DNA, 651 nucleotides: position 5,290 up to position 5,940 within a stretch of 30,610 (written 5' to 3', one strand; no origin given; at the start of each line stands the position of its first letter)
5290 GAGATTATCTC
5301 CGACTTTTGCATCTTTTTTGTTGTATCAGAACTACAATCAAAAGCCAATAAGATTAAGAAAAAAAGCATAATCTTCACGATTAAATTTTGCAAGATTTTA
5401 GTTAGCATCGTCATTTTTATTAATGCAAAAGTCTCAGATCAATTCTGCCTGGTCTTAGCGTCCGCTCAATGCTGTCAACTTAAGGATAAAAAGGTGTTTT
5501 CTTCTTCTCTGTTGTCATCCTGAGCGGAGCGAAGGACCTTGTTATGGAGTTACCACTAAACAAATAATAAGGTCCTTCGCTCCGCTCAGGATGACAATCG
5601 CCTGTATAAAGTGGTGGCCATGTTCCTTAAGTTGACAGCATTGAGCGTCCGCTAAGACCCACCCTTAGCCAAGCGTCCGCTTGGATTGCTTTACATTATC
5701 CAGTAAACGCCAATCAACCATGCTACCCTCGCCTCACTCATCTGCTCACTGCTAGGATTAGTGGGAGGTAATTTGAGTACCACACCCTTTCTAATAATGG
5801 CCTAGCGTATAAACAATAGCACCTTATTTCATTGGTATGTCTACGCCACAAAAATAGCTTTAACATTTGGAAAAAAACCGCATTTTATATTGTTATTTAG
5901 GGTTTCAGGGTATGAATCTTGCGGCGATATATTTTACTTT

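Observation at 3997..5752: AT-rich islet of two ORFan lipoprotein genes bracketed by ~112-bp direct repeats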

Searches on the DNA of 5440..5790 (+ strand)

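Call 69: search_dna_similar(query=window:5440-5790:+, collection=plasmids, mode=distant, max_evalue=1, max_rows=25)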
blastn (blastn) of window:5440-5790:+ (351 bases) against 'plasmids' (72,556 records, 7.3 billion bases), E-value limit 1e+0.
Records with a match: 1; places in all: 3; records where one place covers at least 80% of the query: 0.
Best place of each record, by identity: 80-90% 1.
By first word of the organism name: Chondrinema 1.
By predicted mobility (MOB-suite, as given by PLSDB): non-mobilizable 1.
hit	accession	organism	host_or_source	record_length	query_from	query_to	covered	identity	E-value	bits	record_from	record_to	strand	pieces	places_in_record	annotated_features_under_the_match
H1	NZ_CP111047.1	Chondrinema litorale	Seaweed,red alga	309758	10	64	16%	81.0%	2e-3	50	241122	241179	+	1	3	none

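Call 71: get_annotated_region(hit=H1, flank=4000)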
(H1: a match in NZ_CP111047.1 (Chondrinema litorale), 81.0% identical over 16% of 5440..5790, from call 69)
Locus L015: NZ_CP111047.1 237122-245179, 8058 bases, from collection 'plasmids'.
description: Chondrinema litorale strain WSW3-B12 plasmid unnamed5, complete sequence
organism: Chondrinema litorale (NCBI taxid 2994555)
taxonomy: Bacteria; Bacteroidota; Cytophagia; Cytophagales; Flammeovirgaceae; Chondrinema; Chondrinema litorale
host: -; source: Seaweed,red alga; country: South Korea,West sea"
typing (MOB-suite, as given by PLSDB): non-mobilizable
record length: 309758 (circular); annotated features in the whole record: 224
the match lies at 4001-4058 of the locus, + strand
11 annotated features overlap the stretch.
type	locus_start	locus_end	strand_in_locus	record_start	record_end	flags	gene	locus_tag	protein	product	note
CDS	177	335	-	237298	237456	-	-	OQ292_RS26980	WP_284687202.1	hypothetical protein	-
CDS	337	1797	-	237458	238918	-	-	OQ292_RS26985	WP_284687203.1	FAD-dependent oxidoreductase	-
CDS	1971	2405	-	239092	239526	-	-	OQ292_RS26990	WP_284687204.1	hypothetical protein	-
CDS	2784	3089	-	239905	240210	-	-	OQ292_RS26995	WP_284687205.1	hypothetical protein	-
CDS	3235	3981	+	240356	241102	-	-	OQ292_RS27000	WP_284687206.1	DUF2807 domain-containing protein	-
CDS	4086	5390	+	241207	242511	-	-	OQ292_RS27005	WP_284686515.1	IS4 family transposase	-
CDS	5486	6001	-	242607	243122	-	-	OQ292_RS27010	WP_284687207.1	DUF4240 domain-containing protein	-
CDS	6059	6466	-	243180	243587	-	-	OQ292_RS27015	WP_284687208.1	hypothetical protein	-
CDS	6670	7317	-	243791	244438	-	-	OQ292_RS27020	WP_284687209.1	hypothetical protein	-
CDS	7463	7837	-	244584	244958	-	-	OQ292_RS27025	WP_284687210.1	hypothetical protein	-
CDS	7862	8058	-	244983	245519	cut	-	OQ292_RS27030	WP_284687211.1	threonine/serine exporter family protein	-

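Call 77: search_dna_similar(query=L015:3990-5440:+, collection=plasmids, mode=near, max_rows=20)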
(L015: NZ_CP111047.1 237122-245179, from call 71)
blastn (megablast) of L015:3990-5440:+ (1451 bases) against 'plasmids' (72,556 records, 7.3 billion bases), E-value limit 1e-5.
Records with a match: 3; places in all: 5; records where one place covers at least 80% of the query: 2.
Best place of each record, by identity: >=99% 2; 95-99% 1.
By first word of the organism name: Chondrinema 3.
By predicted mobility (MOB-suite, as given by PLSDB): non-mobilizable 3.
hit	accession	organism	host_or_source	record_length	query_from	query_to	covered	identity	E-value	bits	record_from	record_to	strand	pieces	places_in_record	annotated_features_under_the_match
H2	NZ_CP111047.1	Chondrinema litorale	Seaweed,red alga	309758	1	1451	100%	100.0%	0e+0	2680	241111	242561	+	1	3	IS4 family transposase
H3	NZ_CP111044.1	Chondrinema litorale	Seaweed,red alga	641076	27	1423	96%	100.0%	0e+0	2580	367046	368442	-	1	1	IS4 family transposase | hypothetical protein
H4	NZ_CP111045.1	Chondrinema litorale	Seaweed,red alga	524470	27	735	49%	95.8%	0e+0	1144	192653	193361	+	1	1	hypothetical protein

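Call 78: get_annotated_region(hit=H3, flank=150)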
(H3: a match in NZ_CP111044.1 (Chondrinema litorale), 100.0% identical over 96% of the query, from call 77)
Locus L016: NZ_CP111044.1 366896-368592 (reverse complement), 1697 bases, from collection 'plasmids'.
description: Chondrinema litorale strain WSW3-B12 plasmid unnamed2, complete sequence
organism: Chondrinema litorale (NCBI taxid 2994555)
taxonomy: Bacteria; Bacteroidota; Cytophagia; Cytophagales; Flammeovirgaceae; Chondrinema; Chondrinema litorale
host: -; source: Seaweed,red alga; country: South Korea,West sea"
typing (MOB-suite, as given by PLSDB): non-mobilizable
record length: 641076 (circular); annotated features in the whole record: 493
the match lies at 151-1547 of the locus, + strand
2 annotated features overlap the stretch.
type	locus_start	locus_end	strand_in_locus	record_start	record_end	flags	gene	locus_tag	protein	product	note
CDS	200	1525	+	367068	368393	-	-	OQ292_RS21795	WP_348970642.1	IS4 family transposase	-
CDS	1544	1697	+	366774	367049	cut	-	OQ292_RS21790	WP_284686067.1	hypothetical protein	-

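Call 79: get_annotated_region(hit=H4, flank=150)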
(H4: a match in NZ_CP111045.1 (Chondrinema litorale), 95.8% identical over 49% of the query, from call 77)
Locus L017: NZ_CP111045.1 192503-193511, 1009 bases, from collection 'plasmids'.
description: Chondrinema litorale strain WSW3-B12 plasmid unnamed3, complete sequence
organism: Chondrinema litorale (NCBI taxid 2994555)
taxonomy: Bacteria; Bacteroidota; Cytophagia; Cytophagales; Flammeovirgaceae; Chondrinema; Chondrinema litorale
host: -; source: Seaweed,red alga; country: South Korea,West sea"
typing (MOB-suite, as given by PLSDB): non-mobilizable
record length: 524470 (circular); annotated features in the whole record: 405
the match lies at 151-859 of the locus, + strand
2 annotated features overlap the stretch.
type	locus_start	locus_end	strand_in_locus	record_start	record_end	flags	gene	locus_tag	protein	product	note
CDS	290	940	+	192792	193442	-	-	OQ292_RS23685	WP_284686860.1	hypothetical protein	-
CDS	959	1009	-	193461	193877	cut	-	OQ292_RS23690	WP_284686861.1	hypothetical protein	-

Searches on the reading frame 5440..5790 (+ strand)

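Call 76: search_protein_families(library=pfam, proteins=[L015:4086-5390:+], max_evalue=0.001)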
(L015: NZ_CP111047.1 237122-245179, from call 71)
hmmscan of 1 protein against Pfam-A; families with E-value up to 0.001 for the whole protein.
L015:4086-5390:+ (434 aa): 1 family
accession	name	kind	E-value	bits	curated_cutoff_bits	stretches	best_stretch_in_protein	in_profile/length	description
PF01609.27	DDE_Tnp_1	-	1.8e-16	61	23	1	109-340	3-200/200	Transposase DDE domain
